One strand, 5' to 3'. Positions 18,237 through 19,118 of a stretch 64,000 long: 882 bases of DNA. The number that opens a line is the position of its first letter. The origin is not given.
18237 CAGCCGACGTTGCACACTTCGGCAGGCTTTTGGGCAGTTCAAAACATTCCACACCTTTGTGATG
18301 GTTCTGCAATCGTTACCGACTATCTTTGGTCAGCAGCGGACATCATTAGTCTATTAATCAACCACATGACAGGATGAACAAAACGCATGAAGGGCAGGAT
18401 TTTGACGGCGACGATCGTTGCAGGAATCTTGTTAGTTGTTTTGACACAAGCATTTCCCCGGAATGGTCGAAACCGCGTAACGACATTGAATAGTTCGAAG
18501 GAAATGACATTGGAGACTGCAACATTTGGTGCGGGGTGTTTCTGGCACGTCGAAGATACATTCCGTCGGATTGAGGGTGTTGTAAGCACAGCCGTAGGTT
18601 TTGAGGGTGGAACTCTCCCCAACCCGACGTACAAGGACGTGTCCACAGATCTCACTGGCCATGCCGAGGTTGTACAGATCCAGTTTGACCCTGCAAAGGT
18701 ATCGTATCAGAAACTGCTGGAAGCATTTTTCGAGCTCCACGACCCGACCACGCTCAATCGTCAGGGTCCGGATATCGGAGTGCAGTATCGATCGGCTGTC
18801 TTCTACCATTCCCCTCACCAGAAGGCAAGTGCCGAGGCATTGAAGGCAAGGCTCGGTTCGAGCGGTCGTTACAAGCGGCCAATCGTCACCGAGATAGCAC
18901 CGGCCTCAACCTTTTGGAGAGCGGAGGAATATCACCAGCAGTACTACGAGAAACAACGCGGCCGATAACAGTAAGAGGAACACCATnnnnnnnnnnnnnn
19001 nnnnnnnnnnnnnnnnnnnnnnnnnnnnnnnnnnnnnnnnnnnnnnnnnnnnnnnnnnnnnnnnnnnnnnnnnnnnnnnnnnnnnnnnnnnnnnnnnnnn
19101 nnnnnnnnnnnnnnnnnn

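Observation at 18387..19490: MsrA and MsrB both carry N-terminal hydrophobic leaders: apparently periplasmic methionine sulfoxide repair without a fused thioredoxin domain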

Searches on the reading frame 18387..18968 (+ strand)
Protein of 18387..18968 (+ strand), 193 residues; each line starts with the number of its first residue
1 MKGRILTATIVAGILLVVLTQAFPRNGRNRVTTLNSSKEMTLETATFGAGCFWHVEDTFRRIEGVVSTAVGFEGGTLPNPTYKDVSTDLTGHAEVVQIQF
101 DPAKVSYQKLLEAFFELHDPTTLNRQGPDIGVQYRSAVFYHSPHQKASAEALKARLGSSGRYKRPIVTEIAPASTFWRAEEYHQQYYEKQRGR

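Call 3: search_protein_families(library=pfam, proteins=[window:18387-18968:+])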
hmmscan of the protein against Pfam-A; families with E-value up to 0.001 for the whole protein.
window:18387-18968:+ (193 aa): 1 family
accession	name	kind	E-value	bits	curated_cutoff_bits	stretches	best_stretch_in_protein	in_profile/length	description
PF01625.27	PMSR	-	8.5e-63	211.6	23.7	1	44-191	1-148/153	Peptide methionine sulfoxide reductase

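Call 5: find_homologous_proteins(query=window:18387-18965:+)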
Query window:18387-18965:+ (193 aa): 8000 proteins with E <= 0.001 among 8000 candidates; the best 120 are listed.
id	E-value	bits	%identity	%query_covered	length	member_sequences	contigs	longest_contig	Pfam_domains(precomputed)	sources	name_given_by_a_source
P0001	6.2e-125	432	100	100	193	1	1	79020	PF01625.29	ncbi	-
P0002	1.0e-93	330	78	99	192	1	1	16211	PF01625.29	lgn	-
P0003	3.3e-89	316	74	99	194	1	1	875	PF01625.29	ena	-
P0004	1.5e-88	314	91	78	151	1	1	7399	PF01625.29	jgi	-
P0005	5.9e-88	312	74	99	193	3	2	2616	PF01625.29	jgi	jgi:peptide-methionine (S)-S-oxide reductase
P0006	1.7e-86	307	73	97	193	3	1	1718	PF01625.29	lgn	-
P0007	1.0e-85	304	71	99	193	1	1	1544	PF01625.29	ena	-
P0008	1.2e-85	304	72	96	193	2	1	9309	PF01625.29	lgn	-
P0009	3.5e-85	303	71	97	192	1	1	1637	PF01625.29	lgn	-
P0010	5.4e-85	302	71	97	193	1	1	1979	PF01625.29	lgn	-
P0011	7.4e-85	302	71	99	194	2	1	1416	PF01625.29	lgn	-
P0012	3.1e-84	300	68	99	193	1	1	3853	PF01625.29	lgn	-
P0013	2.6e-83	296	77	86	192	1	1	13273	PF01625.29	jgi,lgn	jgi:peptide-methionine (S)-S-oxide reductase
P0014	1.0e-81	291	69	99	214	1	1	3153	PF01625.29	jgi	jgi:peptide-methionine (S)-S-oxide reductase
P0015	2.9e-81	290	67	99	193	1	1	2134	PF01625.29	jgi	jgi:peptide-methionine (S)-S-oxide reductase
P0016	6.5e-81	289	66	99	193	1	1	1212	PF01625.29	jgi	jgi:peptide-methionine (S)-S-oxide reductase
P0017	4.0e-80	286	66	99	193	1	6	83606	PF01625.29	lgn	-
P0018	4.5e-80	286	70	99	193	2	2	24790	PF01625.29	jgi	-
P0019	2.4e-79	284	66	99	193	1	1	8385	PF01625.29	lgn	-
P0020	1.1e-78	281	67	99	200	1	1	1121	PF01625.29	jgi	jgi:peptide-methionine (S)-S-oxide reductase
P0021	4.6e-78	279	65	99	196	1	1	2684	PF01625.29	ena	-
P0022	1.9e-77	277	65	99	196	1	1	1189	PF01625.29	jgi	jgi:peptide-methionine (S)-S-oxide reductase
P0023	7.3e-77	275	65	99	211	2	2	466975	PF01625.29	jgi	jgi:peptide-methionine (S)-S-oxide reductase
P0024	1.1e-76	275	63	99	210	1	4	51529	PF01625.29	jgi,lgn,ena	-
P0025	1.4e-76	275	62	99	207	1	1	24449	PF01625.29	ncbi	-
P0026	2.1e-76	274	65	99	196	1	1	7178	PF01625.29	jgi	jgi:peptide-methionine (S)-S-oxide reductase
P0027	2.4e-76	274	66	99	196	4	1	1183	PF01625.29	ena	-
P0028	3.3e-76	273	64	95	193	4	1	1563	PF01625.29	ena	-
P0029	4.8e-76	273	63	97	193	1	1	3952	PF01625.29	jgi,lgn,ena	-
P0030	4.9e-76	273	65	99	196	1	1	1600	PF01625.29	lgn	-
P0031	1.3e-75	271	64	99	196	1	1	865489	PF01625.29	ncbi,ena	-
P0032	2.9e-75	270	64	99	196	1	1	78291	PF01625.29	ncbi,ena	-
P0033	3.1e-75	270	65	99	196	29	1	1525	PF01625.29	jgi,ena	-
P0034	4.3e-75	270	65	99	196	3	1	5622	PF01625.29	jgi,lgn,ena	-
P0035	1.5e-74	268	64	97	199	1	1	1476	PF01625.29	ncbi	-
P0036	3.5e-74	267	64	99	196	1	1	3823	PF01625.29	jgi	jgi:peptide-methionine (S)-S-oxide reductase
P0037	4.2e-74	267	63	99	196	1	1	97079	PF01625.29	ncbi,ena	-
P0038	4.8e-74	266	67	85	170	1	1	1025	PF01625.29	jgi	jgi:peptide-methionine (S)-S-oxide reductase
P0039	7.6e-74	266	63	99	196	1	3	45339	PF01625.29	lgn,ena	-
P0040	5.5e-73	263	63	99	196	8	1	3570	PF01625.29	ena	-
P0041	8.1e-73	262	62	99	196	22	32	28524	PF01625.29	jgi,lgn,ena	jgi:peptide-methionine (S)-S-oxide reductase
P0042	4.1e-72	260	65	93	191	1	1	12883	PF01625.29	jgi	-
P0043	1.6e-71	258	59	97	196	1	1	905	PF01625.29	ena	-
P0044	1.8e-71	258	63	91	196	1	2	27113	PF01625.29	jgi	jgi:peptide-methionine (S)-S-oxide reductase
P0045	9.0e-71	256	76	77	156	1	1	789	PF01625.29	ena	-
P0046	8.9e-70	252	73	77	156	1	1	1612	PF01625.29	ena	-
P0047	1.5e-69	252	70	78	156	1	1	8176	PF01625.29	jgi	jgi:peptide-methionine (S)-S-oxide reductase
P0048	2.3e-69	251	70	78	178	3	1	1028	PF01625.29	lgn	-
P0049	4.3e-69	250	71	77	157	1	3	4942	PF01625.29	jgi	jgi:peptide-methionine (S)-S-oxide reductase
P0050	5.9e-69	250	71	76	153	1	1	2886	PF01625.29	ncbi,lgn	ncbi:MAG: peptide-methionine (S)-S-oxide reductase MsrA [Candidatus Binatia bacterium]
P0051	9.1e-69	249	71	78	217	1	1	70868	PF01625.29,PF01641.27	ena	-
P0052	1.1e-68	249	70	77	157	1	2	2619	PF01625.29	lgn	-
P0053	1.1e-68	249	71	79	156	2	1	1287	PF01625.29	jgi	jgi:peptide-methionine (S)-S-oxide reductase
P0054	1.3e-68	249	63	90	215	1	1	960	PF01625.29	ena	-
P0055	1.5e-68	248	70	77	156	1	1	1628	PF01625.29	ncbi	ncbi:MAG TPA: peptide-methionine (S)-S-oxide reductase MsrA [Thermoanaerobaculia bacterium]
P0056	2.0e-68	248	71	77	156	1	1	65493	PF01625.29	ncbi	ncbi:MAG: peptide-methionine (S)-S-oxide reductase MsrA [Gemmataceae bacterium]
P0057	2.2e-68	248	70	78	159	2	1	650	PF01625.29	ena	-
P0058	2.3e-68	248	72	77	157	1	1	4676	PF01625.29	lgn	-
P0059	2.6e-68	248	70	78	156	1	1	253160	PF01625.29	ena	-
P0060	2.9e-68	247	71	78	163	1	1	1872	PF01625.29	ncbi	-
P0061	3.0e-68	247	70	77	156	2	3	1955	PF01625.29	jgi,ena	-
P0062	3.3e-68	247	72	78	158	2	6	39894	PF01625.29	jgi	jgi:peptide-methionine (S)-S-oxide reductase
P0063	3.5e-68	247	70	78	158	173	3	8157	PF01625.29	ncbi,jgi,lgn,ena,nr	ncbi:MAG TPA: peptide-methionine (S)-S-oxide reductase MsrA [Ktedonobacteraceae bacterium]|jgi:pepti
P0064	5.0e-68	247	70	77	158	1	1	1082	PF01625.29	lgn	-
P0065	5.2e-68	247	71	77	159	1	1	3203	PF01625.29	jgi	jgi:peptide-methionine (S)-S-oxide reductase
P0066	5.3e-68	247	70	77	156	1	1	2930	PF01625.29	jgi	jgi:peptide-methionine (S)-S-oxide reductase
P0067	5.4e-68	247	70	77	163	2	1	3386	PF01625.29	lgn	-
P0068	5.6e-68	247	70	77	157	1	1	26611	PF01625.29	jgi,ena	-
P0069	5.8e-68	246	70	80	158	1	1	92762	PF01625.29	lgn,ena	-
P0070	5.8e-68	246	69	77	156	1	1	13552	PF01625.29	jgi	jgi:peptide-methionine (S)-S-oxide reductase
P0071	6.1e-68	246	69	80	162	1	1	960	PF01625.29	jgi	jgi:peptide-methionine (S)-S-oxide reductase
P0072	6.2e-68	246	70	77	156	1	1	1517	PF01625.29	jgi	jgi:peptide-methionine (S)-S-oxide reductase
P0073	7.5e-68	246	70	77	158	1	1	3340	PF01625.29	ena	-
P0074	7.6e-68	246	70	77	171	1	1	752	PF01625.29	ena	-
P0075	8.3e-68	246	70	77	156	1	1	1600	PF01625.29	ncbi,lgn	-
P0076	8.8e-68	246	68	81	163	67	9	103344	PF01625.29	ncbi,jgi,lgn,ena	ncbi:MAG: peptide-methionine (S)-S-oxide reductase MsrA [Isosphaeraceae bacterium]|jgi:peptide-methi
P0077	9.3e-68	246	72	78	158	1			PF01625.29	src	-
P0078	9.9e-68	246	70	77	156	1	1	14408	PF01625.29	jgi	jgi:peptide-methionine (S)-S-oxide reductase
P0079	9.9e-68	246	70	80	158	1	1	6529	PF01625.29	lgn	-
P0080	1.0e-67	246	72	77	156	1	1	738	PF01625.29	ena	-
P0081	1.0e-67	246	69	77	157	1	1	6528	PF01625.29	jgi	jgi:peptide-methionine (S)-S-oxide reductase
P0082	1.1e-67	246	72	77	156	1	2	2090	PF01625.29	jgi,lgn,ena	-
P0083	1.1e-67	246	70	77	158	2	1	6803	PF01625.29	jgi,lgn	jgi:peptide-methionine (S)-S-oxide reductase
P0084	1.1e-67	246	71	78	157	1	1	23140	PF01625.29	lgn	-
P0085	1.2e-67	245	68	81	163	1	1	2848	PF01625.29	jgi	-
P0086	1.3e-67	245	70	77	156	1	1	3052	PF01625.29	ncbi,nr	ncbi:MAG TPA: peptide-methionine (S)-S-oxide reductase MsrA [Candidatus Nitrosotenuis sp.]|nr:peptid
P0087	1.3e-67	245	72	77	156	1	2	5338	PF01625.29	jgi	jgi:peptide-methionine (S)-S-oxide reductase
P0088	1.3e-67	245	69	77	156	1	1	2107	PF01625.29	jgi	jgi:peptide-methionine (S)-S-oxide reductase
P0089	1.4e-67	245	72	77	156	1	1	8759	PF01625.29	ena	-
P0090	1.4e-67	245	70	77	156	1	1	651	PF01625.29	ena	-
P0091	1.4e-67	245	70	77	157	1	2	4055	PF01625.29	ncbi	-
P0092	1.4e-67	245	69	77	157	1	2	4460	PF01625.29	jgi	-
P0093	1.6e-67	245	71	77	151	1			PF01625.29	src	-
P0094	1.6e-67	245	71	77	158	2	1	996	PF01625.29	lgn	-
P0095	1.7e-67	245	69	79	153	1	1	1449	PF01625.29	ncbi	-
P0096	1.8e-67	245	65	81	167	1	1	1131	PF01625.29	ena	-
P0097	1.8e-67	245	71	77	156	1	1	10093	PF01625.29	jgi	jgi:peptide-methionine (S)-S-oxide reductase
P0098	1.8e-67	245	71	77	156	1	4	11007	PF01625.29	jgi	jgi:peptide-methionine (S)-S-oxide reductase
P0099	1.8e-67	245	66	80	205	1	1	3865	PF01625.29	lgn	-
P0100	1.8e-67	245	71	77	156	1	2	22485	PF01625.29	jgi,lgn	jgi:peptide-methionine (S)-S-oxide reductase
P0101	1.9e-67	245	71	77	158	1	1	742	PF01625.29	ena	-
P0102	1.9e-67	245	72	77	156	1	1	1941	PF01625.29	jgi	-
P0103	1.9e-67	245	69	82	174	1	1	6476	PF01625.29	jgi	jgi:peptide-methionine (S)-S-oxide reductase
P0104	2.0e-67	245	71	77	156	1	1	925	PF01625.29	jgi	-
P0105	2.0e-67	245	71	81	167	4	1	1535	PF01625.29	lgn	-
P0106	2.0e-67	245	70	77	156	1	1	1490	PF01625.29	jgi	-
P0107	2.5e-67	244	70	77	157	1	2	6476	PF01625.29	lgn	-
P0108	2.6e-67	244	72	77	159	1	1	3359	PF01625.29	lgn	-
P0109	2.7e-67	244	68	81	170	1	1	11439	PF01625.29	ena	-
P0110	2.7e-67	244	70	77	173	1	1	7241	PF01625.29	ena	-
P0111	2.7e-67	244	67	82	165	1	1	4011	PF01625.29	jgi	jgi:peptide-methionine (S)-S-oxide reductase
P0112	2.8e-67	244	69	78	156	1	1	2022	PF01625.29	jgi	jgi:peptide-methionine (S)-S-oxide reductase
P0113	2.8e-67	244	70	77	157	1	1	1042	PF01625.29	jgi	-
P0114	2.8e-67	244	70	78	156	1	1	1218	PF01625.29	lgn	-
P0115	2.9e-67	244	70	78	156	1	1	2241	PF01625.29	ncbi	ncbi:MAG: peptide-methionine (S)-S-oxide reductase MsrA [Isosphaeraceae bacterium]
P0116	3.0e-67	244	71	77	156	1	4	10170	PF01625.29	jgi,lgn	jgi:peptide-methionine (S)-S-oxide reductase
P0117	3.5e-67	244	69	77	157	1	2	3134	PF01625.29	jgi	jgi:peptide-methionine (S)-S-oxide reductase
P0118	3.6e-67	244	70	77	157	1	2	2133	PF01625.29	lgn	-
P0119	3.7e-67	244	70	77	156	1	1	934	PF01625.29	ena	-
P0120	3.7e-67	244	70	76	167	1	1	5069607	PF01625.29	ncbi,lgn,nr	ncbi:MAG: Peptide-methionine (S)-S-oxide reductase MsrA [Ktedonobacterales bacterium]|nr:MAG: Peptid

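Call 41: predict_structure(alignment_id=A1)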
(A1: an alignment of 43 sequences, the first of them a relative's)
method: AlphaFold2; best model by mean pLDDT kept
length: 193 residues; sequences in the alignment: 43
mean_pLDDT: 78.9   pTM: 0.71
mean pLDDT of the five models: 78.9, 77.8, 74.8, 73.1, 71.8
residues with pLDDT >= 90: 75; 70-90: 62; 50-70: 44; < 50: 12
segments of 3 or more residues with pLDDT < 50: 23-30, 34-36
pLDDT, mean of each block of 10 residues (from residue 1): 63 69 46 55 91 82 93 70 74 85 97 92 65 77 98 96 92 88 73 63
secondary structure, 60 per line:
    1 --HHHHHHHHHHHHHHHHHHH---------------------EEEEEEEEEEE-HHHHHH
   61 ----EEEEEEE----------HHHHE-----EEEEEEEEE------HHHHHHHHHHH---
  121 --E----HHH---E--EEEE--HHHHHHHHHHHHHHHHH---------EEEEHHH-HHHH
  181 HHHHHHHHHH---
elements in order: H3-21 E43-53 H55-60 E65-71 H82-85 E92-100 H107-117 E137-140 H143-159 E169-172 H177-190

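Call 43: find_encoding_contigs(protein=P0031, flank=6000, max_places=1)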
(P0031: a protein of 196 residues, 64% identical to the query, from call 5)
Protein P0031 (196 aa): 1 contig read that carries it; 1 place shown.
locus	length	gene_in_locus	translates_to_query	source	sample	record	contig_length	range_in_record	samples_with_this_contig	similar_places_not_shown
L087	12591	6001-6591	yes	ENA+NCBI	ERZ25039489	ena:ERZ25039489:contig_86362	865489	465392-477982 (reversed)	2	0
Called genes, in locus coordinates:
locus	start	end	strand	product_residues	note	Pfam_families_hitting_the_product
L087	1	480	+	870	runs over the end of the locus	PF00690:Cation_ATPase_N, PF00122:E1-E2_ATPase, PF00702:Hydrolase, PF11154:DUF2934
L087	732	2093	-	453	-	PF00654:Voltage_CLC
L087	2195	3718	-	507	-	PF00672:HAMP, PF00512:HisKA, PF02518:HATPase_c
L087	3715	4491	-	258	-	PF00072:Response_reg, PF00486:Trans_reg_C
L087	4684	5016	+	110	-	-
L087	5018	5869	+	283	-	PF10282:Lactonase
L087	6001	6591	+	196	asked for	PF01625:PMSR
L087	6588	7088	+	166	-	PF01641:SelR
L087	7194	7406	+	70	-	-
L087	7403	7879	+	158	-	-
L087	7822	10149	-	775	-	PF22085:NorB_cytochrome_c-like, PF00115:COX1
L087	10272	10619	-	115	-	PF02311:AraC_binding (weak), PF07883:Cupin_2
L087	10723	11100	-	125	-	PF02311:AraC_binding (faint), PF07883:Cupin_2 (weak)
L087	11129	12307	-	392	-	PF00923:TAL_FSA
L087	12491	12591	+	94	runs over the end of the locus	-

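Call 44: find_encoding_contigs(protein=P0023, flank=6000, max_places=1)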
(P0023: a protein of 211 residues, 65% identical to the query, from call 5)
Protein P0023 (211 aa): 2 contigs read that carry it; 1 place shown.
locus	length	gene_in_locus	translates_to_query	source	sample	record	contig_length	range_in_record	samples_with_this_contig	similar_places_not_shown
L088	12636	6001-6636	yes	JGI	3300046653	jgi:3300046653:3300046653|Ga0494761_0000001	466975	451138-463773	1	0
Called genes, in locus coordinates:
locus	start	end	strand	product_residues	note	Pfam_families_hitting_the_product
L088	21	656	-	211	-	PF00440:TetR_N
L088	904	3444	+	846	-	PF17389:Bac_rhamnosid6H (weak)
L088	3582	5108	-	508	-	PF00672:HAMP, PF00512:HisKA, PF02518:HATPase_c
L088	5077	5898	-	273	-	PF00072:Response_reg, PF00486:Trans_reg_C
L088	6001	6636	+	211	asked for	PF01625:PMSR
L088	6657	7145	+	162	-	PF01641:SelR, PF24046:At4g08330 (faint)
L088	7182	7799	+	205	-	-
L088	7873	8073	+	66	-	-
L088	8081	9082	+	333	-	PF01408:GFO_IDH_MocA, PF22725:GFO_IDH_MocA_C3, PF02894:GFO_IDH_MocA_C (weak)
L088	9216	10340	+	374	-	-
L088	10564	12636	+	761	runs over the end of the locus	PF13802:Gal_mutarotas_2, PF01055:Glyco_hydro_31_2nd, PF21365:Glyco_hydro_31_3rd, PF17137:DUF5110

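Call 47: search_protein_families(library=ncbifam, proteins=[window:18387-18968:+], max_evalue=0.00001)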
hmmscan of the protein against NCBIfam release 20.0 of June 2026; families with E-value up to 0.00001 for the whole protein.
window:18387-18968:+ (193 aa): 5 families
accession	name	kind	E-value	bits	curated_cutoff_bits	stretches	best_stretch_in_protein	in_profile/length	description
NF004042.0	PRK05550.1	equivalog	3e-64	217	330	1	37-191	129-280/293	bifunctional methionine sulfoxide reductase B/A protein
TIGR00401.1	msrA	equivalog_domain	1.1e-60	204.4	108.1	1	43-190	1-148/153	peptide-methionine (S)-S-oxide reductase MsrA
NF010625.0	PRK14018.1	equivalog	4.7e-42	144.2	522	1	35-190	191-343/521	bifunctional peptide-methionine (S)-S-oxide reductase MsrA/peptide-methionine (R)-S-oxide reductase MsrB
NF004038.0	PRK05528.1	equivalog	1.3e-24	87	200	1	44-189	3-139/157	peptide-methionine (S)-S-oxide reductase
NF041383.1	Trx_VPGUxxT_two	exception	6.8e-09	35.8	275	1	37-113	140-199/287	VPGUxxT family thioredoxin-like (seleno)protein, type 2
